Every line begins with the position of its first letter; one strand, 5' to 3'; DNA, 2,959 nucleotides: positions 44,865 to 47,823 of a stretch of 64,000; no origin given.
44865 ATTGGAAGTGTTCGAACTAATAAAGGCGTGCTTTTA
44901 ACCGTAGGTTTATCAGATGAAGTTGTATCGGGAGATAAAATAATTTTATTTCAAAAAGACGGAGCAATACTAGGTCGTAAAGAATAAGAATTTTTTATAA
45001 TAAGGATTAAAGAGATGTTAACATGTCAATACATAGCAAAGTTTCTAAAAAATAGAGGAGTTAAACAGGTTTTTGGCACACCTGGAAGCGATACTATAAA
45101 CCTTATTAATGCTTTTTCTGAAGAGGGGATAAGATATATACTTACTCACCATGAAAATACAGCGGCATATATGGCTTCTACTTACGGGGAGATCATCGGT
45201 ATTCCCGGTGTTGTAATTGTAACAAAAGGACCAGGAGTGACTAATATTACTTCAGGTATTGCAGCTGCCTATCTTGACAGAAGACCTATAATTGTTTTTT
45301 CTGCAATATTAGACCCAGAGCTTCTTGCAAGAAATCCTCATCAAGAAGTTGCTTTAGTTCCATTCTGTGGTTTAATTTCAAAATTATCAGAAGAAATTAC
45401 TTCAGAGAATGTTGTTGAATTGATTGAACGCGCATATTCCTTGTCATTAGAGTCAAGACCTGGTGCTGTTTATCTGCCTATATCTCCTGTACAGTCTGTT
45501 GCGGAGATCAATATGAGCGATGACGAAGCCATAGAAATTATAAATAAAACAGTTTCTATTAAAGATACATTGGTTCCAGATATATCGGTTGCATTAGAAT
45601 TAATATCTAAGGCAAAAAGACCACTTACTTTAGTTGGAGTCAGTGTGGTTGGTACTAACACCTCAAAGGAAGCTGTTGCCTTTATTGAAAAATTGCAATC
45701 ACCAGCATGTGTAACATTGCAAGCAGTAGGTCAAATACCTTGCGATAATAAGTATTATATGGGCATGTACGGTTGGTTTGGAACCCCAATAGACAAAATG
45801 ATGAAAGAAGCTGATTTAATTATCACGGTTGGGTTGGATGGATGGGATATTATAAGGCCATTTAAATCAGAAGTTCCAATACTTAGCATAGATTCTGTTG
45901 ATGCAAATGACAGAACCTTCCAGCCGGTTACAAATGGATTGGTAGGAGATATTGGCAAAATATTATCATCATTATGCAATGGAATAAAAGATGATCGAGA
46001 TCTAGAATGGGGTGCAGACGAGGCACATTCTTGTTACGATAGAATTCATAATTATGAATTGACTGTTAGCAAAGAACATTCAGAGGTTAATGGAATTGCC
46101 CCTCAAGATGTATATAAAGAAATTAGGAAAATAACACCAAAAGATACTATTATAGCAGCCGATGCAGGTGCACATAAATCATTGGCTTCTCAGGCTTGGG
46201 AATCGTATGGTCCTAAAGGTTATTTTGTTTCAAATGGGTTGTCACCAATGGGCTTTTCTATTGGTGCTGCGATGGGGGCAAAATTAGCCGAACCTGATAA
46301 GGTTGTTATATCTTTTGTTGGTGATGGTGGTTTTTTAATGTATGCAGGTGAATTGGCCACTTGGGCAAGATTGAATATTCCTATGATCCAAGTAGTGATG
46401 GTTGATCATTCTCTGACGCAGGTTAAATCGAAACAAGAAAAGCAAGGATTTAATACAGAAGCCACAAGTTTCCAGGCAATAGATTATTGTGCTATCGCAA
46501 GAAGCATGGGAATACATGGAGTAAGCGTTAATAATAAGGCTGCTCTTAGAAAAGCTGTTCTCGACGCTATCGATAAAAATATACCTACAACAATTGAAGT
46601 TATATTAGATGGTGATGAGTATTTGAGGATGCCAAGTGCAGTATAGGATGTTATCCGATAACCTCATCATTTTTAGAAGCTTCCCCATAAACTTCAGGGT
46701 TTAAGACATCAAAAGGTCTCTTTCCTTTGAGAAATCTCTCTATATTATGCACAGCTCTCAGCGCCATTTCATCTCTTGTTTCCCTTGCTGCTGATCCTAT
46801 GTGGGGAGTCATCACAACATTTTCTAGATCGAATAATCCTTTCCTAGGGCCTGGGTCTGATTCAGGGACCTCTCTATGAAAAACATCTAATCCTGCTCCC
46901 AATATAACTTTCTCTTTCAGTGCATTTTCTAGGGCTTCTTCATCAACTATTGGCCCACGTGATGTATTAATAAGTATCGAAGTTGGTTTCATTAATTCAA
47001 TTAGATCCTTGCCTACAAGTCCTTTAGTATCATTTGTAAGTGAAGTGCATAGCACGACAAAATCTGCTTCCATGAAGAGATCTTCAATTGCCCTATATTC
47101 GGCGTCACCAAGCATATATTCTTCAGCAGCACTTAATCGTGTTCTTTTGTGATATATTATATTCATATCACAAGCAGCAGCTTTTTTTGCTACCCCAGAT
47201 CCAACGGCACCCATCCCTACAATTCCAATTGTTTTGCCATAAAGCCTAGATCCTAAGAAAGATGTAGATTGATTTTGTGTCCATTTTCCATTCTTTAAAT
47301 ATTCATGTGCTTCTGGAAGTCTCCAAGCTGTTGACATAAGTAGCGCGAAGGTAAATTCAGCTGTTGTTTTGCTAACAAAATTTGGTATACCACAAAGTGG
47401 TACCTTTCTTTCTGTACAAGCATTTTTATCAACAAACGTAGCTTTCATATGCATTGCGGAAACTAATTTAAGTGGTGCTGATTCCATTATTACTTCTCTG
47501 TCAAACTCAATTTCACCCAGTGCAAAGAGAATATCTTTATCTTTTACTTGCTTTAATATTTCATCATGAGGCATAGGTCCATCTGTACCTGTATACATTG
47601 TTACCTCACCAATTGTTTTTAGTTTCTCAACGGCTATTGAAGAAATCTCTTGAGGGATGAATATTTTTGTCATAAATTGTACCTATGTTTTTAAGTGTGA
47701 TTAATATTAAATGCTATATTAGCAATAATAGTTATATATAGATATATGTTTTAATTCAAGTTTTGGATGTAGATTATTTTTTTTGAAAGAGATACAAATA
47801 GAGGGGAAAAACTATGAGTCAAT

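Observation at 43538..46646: Thiolase-fold protein with all three catalytic fingerprints replaced, coupled to a DUF35 protein and an atypical ThDP enzyme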

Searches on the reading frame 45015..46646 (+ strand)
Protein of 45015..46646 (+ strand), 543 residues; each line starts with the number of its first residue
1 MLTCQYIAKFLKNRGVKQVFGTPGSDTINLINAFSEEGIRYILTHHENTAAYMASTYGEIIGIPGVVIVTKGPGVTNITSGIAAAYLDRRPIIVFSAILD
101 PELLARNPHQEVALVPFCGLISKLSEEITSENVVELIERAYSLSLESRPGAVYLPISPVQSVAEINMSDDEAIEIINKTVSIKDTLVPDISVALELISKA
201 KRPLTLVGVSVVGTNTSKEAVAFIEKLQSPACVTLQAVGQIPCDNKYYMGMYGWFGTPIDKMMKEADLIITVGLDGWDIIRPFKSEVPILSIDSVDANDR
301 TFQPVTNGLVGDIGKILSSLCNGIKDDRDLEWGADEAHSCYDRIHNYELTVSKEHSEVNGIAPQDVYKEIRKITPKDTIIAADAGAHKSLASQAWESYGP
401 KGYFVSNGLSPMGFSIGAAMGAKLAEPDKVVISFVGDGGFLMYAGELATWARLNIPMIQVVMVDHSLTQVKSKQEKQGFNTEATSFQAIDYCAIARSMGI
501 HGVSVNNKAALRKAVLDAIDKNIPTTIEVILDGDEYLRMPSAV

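Call 4: search_protein_families(library=pfam, proteins=[window:45015-46646:+], max_evalue=0.01)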
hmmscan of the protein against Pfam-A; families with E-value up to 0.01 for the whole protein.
window:45015-46646:+ (543 aa): 3 families
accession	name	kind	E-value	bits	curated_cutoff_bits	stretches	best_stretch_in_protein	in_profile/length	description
PF02775.26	TPP_enzyme_C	-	3.1e-37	128.1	21.9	1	383-529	1-151/151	Thiamine pyrophosphate enzyme, C-terminal TPP binding domain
PF02776.23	TPP_enzyme_N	-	5.3e-31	107.3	26.8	1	5-98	5-99/119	Thiamine pyrophosphate enzyme, N-terminal TPP binding domain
PF00205.28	TPP_enzyme_M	-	3.6e-21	75.7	30.4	1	191-320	2-137/137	Thiamine pyrophosphate enzyme, central domain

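Call 5: search_protein_families(library=ncbifam, proteins=[window:45015-46646:+], max_evalue=0.01)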
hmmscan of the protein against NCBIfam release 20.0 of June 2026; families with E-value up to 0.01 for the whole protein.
window:45015-46646:+ (543 aa): 57 families (the best 25 are shown)
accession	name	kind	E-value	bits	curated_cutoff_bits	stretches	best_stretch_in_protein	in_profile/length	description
NF006187.0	PRK08322.1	equivalog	1.2e-97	327.6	509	1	3-536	4-533/548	acetolactate synthase large subunit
NF006378.0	PRK08617.1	equivalog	1.8e-90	303.9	510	1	4-532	11-539/556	acetolactate synthase AlsS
TIGR00118.1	acolac_lg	equivalog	7e-89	298.8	538.35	1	3-535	3-538/557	biosynthetic-type acetolactate synthase large subunit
TIGR02418.1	acolac_catab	equivalog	2.9e-84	283.5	551.1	1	5-533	3-531/539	acetolactate synthase AlsS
NF004710.0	PRK06048.1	equivalog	3.2e-83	280.1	976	1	4-535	11-541/561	acetolactate synthase large subunit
NF004919.0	PRK06276.1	equivalog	6.5e-80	269.1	866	1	5-539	5-546/582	acetolactate synthase large subunit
NF006319.0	PRK08527.1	equivalog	1.2e-75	255.1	905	1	4-535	7-542/565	acetolactate synthase large subunit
NF006524.0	PRK08978.1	equivalog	4.3e-75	253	738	1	4-535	4-528/548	acetolactate synthase 2 catalytic subunit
NF006052.0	PRK08199.1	subfamily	4.3e-73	246.5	539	1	5-535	12-541/559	thiamine pyrophosphate protein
NF005039.0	PRK06456.1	equivalog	3.1e-72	243.9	868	1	6-535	7-548/572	acetolactate synthase large subunit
NF005824.0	PRK07710.1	equivalog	5e-71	239.7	976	1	6-535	22-552/573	acetolactate synthase large subunit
NF005228.0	PRK06725.1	equivalog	2.7e-70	237.2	991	1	5-536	20-550/571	acetolactate synthase large subunit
NF006016.1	PRK08155.1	equivalog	7.8e-70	235.8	870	1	4-535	6-536/554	acetolactate synthase large subunit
NF005584.0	PRK07282.1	equivalog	1.4e-69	235.1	970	1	6-535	15-544/566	acetolactate synthase large subunit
NF006377.0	PRK08611.1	equivalog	1.9e-69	234.8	742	1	6-535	9-533/576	pyruvate oxidase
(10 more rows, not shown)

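Call 8: search_solved_structures(query=window:45015-46646:+, max_evalue=1e-20, show_alignments=2)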
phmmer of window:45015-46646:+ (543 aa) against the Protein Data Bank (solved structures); distinct sequences matched with E-value up to 1e-20: 118 (the best 60 are shown).
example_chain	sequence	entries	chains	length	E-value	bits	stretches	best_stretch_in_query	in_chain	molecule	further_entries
4rjj_A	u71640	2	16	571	3.9e-57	197.2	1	7-539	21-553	Acetolactate synthase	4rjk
4rji_A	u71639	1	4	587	4.3e-57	197.1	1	7-539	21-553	Acetolactate synthase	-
5d6r_B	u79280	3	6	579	8.7e-56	192.8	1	8-532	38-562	Acetolactate synthase, catabolic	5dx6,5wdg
9zgl_A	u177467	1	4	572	1.1e-55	192.5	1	8-538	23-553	Ancestral acetolactate synthase, catabolic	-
1ozf_A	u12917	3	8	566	2e-55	191.6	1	8-532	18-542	Acetolactate synthase, catabolic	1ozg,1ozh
24pi_A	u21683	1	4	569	3.2e-54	187.6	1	9-532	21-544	Ancestral acetolactate synthase, catabolic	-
3e9y_A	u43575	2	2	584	5.8e-50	173.6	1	7-537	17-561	Acetolactate synthase, chloroplastic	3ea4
7stq_A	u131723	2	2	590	8.2e-50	173.1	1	7-537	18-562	Acetolactate synthase, chloroplastic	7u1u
7tzz_A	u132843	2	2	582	1.1e-49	172.6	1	7-537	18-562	Acetolactate synthase, chloroplastic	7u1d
6u9h_A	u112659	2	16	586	1.1e-49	172.6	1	7-537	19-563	Acetolactate synthase, chloroplastic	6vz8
1ybh_A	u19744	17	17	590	1.1e-49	172.6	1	7-537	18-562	Acetolactate synthase, chloroplast | Acetolactate synthase | Acetolactate synthase, chloroplastic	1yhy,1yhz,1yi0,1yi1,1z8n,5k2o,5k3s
8et5_A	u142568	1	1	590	1.3e-49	172.5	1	7-537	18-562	Acetolactate synthase, chloroplastic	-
8x3x_A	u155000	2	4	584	3.4e-48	167.7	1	6-534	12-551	BbmA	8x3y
8xod_A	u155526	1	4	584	4.7e-48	167.3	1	6-534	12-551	BbmA-G484F complex with CBOA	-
7u25_A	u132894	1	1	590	5.3e-48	167.1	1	7-537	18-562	Acetolactate synthase, chloroplastic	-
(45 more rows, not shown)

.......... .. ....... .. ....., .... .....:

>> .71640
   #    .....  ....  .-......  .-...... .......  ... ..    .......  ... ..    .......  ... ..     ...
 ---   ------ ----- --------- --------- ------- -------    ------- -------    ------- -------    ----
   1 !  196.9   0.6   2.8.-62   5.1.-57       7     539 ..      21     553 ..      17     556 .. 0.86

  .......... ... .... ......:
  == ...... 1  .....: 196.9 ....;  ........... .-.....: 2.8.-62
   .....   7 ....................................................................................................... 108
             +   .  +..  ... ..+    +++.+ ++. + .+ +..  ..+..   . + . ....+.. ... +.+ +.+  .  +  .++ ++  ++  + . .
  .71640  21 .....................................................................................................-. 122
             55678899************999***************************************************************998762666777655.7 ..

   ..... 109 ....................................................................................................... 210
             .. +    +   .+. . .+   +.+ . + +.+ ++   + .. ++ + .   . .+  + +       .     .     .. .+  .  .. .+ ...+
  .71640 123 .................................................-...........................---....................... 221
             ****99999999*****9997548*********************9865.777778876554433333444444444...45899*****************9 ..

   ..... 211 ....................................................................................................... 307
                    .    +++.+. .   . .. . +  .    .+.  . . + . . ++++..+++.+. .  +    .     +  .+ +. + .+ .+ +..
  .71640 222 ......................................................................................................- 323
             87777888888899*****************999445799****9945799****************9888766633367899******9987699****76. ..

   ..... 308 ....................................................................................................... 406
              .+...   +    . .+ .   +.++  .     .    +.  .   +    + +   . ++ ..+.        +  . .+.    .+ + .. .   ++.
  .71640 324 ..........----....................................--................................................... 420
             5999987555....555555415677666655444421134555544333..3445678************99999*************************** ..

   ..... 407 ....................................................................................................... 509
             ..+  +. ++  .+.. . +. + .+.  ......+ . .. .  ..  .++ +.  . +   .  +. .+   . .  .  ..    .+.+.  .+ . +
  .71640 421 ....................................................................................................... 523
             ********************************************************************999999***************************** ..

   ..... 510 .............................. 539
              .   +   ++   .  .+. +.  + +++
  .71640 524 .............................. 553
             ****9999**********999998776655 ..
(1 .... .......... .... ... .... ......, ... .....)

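Call 62: find_homologous_proteins(query=window:45015-46646:+, max_evalue=1e-30)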
Query window:45015-46646:+ (543 aa): 1695 proteins with E <= 1e-30 among 8000 candidates; the best 120 are listed.
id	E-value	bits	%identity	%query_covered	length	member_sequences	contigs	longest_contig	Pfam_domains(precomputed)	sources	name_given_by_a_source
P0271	0.0e+0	1188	97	100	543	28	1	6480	PF02775.27,PF02776.24,PF00205.29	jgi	jgi:acetolactate synthase I/II/III large subunit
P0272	6.3e-240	815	68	100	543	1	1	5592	PF02775.27,PF02776.24,PF00205.29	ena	-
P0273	7.1e-240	815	68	100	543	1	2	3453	PF02775.27,PF02776.24,PF00205.29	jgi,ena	-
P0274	7.2e-240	815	68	100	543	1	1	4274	PF02775.27,PF02776.24,PF00205.29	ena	-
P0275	8.1e-240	815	68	100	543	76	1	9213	PF02775.27,PF02776.24,PF00205.29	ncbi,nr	ncbi:MAG: thiamine pyrophosphate-binding protein [Alphaproteobacteria bacterium]|nr:thiamine pyropho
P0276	1.4e-239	814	68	100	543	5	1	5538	PF02775.27,PF02776.24,PF00205.29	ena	-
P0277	1.8e-239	814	68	100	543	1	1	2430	PF02775.27,PF02776.24,PF00205.29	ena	-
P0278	2.5e-239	813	68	100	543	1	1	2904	PF02775.27,PF02776.24,PF00205.29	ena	-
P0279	4.7e-239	812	68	100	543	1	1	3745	PF02775.27,PF02776.24,PF00205.29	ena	-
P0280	5.8e-239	812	68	100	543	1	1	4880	PF02775.27,PF02776.24,PF00205.29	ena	-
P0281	7.9e-239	812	68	100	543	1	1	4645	PF02775.27,PF02776.24,PF00205.29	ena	-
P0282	9.3e-239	811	68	100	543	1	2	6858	PF02775.27,PF02776.24,PF00205.29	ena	-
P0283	1.7e-238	811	68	100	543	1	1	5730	PF02775.27,PF02776.24,PF00205.29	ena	-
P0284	9.3e-238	808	68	100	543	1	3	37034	PF02775.27,PF02776.24,PF00205.29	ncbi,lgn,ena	ncbi:MAG: thiamine pyrophosphate-binding protein [Hyphomicrobiales bacterium]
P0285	1.5e-237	807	68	100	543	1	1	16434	PF02775.27,PF02776.24,PF00205.29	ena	-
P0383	1.4e-228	778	64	100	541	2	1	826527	PF02775.27,PF02776.24,PF00205.29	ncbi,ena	-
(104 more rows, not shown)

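Call 63: find_encoding_contigs(protein=P0383, flank=9000, max_places=2)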
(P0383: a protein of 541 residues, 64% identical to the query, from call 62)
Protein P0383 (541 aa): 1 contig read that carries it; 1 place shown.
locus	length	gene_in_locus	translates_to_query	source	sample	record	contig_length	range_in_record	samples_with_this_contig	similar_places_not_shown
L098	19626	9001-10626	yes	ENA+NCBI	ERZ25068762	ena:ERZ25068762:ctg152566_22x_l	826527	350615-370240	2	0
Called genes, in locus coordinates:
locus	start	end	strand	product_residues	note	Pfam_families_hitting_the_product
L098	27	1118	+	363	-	PF01180:DHO_dh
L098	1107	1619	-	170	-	PF01554:MatE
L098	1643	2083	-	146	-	-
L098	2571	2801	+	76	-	-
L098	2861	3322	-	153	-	PF15891:Nuc_deoxyri_tr2 (faint), PF11071:Nuc_deoxyri_tr3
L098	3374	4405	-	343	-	PF08240:ADH_N, PF00107:ADH_zinc_N, PF13602:ADH_zinc_N_2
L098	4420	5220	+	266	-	PF22725:GFO_IDH_MocA_C3 (weak)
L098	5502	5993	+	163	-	PF01041:DegT_DnrJ_EryC1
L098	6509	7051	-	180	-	PF02608:Bmp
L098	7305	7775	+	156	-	PF05099:TerB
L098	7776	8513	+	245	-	PF00117:GATase, PF07722:Peptidase_C26 (faint)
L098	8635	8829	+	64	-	-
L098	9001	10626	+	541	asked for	PF02776:TPP_enzyme_N, PF00205:TPP_enzyme_M, PF02775:TPP_enzyme_C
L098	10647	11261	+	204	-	PF00389:2-Hacid_dh, PF02826:2-Hacid_dh_C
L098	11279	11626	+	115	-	PF02826:2-Hacid_dh_C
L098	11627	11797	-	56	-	-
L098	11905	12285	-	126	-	PF02826:2-Hacid_dh_C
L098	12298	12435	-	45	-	-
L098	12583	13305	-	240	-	PF02633:Creatininase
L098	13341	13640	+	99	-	-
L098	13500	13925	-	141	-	PF13505:OMP_b-brl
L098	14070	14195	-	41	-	-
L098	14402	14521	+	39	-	-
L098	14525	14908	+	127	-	-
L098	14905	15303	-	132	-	PF07883:Cupin_2, PF02311:AraC_binding (weak)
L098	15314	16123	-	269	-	PF02633:Creatininase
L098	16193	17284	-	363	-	PF01408:GFO_IDH_MocA, PF03807:F420_oxidored (weak), PF02894:GFO_IDH_MocA_C, PF22725:GFO_IDH_MocA_C3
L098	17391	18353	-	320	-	PF04909:Amidohydro_2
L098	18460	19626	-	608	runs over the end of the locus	PF00009:GTP_EFTU, PF22042:EF-G_D2, PF03144:GTP_EFTU_D2, PF00679:EFG_C, PF21018:BipA_C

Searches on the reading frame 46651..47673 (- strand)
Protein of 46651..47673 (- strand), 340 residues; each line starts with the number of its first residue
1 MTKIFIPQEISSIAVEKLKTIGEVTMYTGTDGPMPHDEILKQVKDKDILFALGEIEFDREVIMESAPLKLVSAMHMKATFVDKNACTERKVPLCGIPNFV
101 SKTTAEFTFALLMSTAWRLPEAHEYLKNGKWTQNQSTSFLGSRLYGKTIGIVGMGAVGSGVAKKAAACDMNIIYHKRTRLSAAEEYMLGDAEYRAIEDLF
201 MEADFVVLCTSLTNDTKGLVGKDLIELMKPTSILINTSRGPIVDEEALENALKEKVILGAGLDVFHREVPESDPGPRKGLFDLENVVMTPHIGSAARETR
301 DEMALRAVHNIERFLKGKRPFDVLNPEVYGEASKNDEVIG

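Call 4: search_protein_families(library=pfam, proteins=[window:46651-47673:-], max_evalue=0.01)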
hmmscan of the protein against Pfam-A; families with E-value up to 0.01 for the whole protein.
window:46651-47673:- (340 aa): 5 families
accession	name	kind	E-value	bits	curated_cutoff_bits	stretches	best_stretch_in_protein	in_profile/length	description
PF02826.25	2-Hacid_dh_C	-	4.2e-54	183.1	25.1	1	109-293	1-178/178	D-isomer specific 2-hydroxyacid dehydrogenase, NAD binding domain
PF00389.36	2-Hacid_dh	-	4.8e-15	55.9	24.6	1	9-325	6-134/134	D-isomer specific 2-hydroxyacid dehydrogenase, catalytic domain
PF03446.21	NAD_binding_2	-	2e-07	31.6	21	1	148-257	1-112/161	NAD binding domain of 6-phosphogluconate dehydrogenase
PF03807.23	F420_oxidored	-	2.5e-05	25.2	21.6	1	148-212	1-69/94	NADP oxidoreductase coenzyme F420-dependent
PF00670.27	AdoHcyase_NAD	-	0.0015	19.1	27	1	144-238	21-110/162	S-adenosyl-L-homocysteine hydrolase, NAD binding domain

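Call 5: search_protein_families(library=ncbifam, proteins=[window:46651-47673:-], max_evalue=0.01)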
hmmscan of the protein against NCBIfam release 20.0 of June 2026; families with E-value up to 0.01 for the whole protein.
window:46651-47673:- (340 aa): 28 families (the best 25 are shown)
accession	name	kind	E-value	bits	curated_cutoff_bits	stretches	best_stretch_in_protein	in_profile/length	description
NF009714.1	PRK13243.1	equivalog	1.2e-78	264.8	455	1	3-328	4-326/332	glyoxylate reductase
TIGR01327.1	PGDH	equivalog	9.1e-61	206.2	454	1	4-325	2-311/525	phosphoglycerate dehydrogenase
NF011938.0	PRK15409.1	equivalog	3.6e-59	200.4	492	1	56-328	55-322/324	glyoxylate/hydroxypyruvate reductase GhrB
NF005069.0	PRK06487.1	equivalog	2e-45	155.2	448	1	36-318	39-314/320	2-hydroxyacid dehydrogenase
NF008759.0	PRK11790.1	equivalog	2.9e-44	151.4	404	1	3-319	13-321/410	phosphoglycerate dehydrogenase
NF006263.0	PRK08410.1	equivalog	3.2e-44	151.6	389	1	10-318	11-310/311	D-2-hydroxyacid dehydrogenase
NF005387.0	PRK06932.1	equivalog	4.5e-41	140.8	492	1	36-316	35-311/314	2-hydroxyacid dehydrogenase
NF041369.1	Dhydh_Halo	equivalog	6.1e-37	127.5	400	1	87-318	75-298/305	D-2-hydroxyacid dehydrogenase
NF005027.0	PRK06436.1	equivalog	2.9e-29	102.1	261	1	69-329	51-293/303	2-hydroxyacid dehydrogenase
NF005750.0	PRK07574.1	equivalog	3.5e-29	102.1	329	1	36-317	81-359/386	NAD-dependent formate dehydrogenase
NF001309.0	PRK00257.1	equivalog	7.6e-22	77.8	434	1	141-316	111-279/379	4-phosphoerythronate dehydrogenase PdxB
NF000492.1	vanH_gen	exception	5.1e-20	71.8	540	1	98-268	96-255/312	D-lactate dehydrogenase VanH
NF000004.1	vanH-D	exception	5.9e-18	65.1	550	1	66-268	71-261/323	D-lactate dehydrogenase VanH-D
NF000371.1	vanH_Agroup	exception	5.5e-16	58.7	700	1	64-268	68-260/322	VanH-A/VanH-Pt family D-lactate dehydrogenase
NF000112.1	vanH-Amyco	exception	1.1e-15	57.7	625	1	100-268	127-284/348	VanH-AOV family D-lactate dehydrogenase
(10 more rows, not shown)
